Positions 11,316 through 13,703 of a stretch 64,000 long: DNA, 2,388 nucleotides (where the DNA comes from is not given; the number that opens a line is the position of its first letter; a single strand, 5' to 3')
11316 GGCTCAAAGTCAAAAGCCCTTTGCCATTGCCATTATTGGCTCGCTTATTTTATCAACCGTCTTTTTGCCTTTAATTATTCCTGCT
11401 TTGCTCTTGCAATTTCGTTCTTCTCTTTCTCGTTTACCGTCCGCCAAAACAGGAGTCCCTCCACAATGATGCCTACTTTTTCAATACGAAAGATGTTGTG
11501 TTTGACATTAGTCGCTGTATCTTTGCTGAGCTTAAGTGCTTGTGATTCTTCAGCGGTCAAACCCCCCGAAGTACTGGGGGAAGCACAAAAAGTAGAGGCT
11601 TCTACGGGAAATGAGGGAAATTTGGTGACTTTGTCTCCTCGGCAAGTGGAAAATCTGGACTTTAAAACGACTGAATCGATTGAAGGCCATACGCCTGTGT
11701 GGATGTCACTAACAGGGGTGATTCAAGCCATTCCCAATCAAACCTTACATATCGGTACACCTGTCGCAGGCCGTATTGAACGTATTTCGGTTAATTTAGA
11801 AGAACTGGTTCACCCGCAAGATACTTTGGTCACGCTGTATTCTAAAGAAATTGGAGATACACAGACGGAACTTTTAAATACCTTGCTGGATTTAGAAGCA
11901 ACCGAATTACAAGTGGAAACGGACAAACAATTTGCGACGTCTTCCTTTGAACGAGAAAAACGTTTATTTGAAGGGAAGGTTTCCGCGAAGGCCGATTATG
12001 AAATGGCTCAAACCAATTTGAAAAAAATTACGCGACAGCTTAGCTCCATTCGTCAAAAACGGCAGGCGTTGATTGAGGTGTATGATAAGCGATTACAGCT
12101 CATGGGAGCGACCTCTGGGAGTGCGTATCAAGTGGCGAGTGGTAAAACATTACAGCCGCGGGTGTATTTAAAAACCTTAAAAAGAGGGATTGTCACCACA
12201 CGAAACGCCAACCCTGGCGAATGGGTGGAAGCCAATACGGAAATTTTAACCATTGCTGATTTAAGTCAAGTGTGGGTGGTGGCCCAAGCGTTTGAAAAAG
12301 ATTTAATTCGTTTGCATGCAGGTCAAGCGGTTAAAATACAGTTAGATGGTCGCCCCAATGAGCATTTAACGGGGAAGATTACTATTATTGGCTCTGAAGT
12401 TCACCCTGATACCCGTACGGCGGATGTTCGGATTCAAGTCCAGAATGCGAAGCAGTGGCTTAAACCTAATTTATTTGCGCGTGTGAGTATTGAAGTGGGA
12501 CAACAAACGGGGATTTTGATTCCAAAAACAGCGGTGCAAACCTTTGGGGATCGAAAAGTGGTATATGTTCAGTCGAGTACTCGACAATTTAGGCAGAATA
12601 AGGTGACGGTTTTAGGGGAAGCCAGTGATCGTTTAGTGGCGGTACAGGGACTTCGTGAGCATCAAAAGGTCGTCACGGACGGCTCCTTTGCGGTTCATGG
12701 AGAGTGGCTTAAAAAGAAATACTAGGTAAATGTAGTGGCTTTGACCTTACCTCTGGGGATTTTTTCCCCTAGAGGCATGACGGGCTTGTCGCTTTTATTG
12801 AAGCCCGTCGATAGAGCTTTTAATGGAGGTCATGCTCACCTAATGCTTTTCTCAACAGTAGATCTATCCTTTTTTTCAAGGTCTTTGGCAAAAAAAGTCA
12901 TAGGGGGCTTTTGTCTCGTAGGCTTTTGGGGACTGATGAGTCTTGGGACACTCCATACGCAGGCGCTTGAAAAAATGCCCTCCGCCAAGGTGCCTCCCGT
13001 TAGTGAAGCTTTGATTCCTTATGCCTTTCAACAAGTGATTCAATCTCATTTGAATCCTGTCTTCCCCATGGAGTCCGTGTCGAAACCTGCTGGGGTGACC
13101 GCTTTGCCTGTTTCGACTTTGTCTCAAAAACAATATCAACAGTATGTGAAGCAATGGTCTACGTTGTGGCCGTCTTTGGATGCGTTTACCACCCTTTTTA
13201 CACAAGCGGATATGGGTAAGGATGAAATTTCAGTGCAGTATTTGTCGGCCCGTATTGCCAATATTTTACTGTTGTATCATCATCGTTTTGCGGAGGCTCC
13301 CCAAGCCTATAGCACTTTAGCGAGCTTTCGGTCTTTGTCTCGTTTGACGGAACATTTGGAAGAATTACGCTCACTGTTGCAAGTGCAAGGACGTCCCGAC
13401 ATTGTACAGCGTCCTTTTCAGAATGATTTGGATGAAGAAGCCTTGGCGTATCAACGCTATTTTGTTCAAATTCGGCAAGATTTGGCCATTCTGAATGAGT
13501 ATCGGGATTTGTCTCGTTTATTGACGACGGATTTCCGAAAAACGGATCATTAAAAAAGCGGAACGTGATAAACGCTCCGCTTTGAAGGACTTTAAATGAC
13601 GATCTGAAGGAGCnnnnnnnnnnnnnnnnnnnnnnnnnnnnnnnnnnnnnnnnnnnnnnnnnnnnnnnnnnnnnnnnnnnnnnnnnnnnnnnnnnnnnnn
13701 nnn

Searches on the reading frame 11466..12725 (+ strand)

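Call 9: search_protein_families(library=pfam, proteins=[window:11466-12725:+])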
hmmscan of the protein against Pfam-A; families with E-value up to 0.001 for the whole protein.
window:11466-12725:+ (419 aa): 3 families
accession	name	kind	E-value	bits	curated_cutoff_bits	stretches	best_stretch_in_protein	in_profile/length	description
PF16576.10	HlyD_D23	-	2.8e-45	154.6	30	1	81-338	7-214/214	Barrel-sandwich domain of CusB or HlyD membrane-fusion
PF13437.12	HlyD_3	-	1.1e-22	81.2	22.2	1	240-334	7-105/106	HlyD family secretion protein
PF12700.13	HlyD_2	-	4.4e-07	29.4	25.1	1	234-385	236-377/416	HlyD family secretion protein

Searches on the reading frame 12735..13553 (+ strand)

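Call 9: search_protein_families(library=pfam, proteins=[window:12735-13553:+])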
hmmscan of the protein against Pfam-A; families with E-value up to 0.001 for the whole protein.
window:12735-13553:+ (272 aa): 0 families

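Call 25: search_protein_families(library=pfam, proteins=[window:12735-13553:+], max_evalue=0.01)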
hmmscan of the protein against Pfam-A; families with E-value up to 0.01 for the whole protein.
window:12735-13553:+ (272 aa): 1 family
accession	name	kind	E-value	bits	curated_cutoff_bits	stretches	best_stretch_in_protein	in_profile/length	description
PF08427.15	ARMH3_C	-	0.0031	17.8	27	1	100-218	13-132/231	Armadillo-like helical domain-containing protein 3, C-terminal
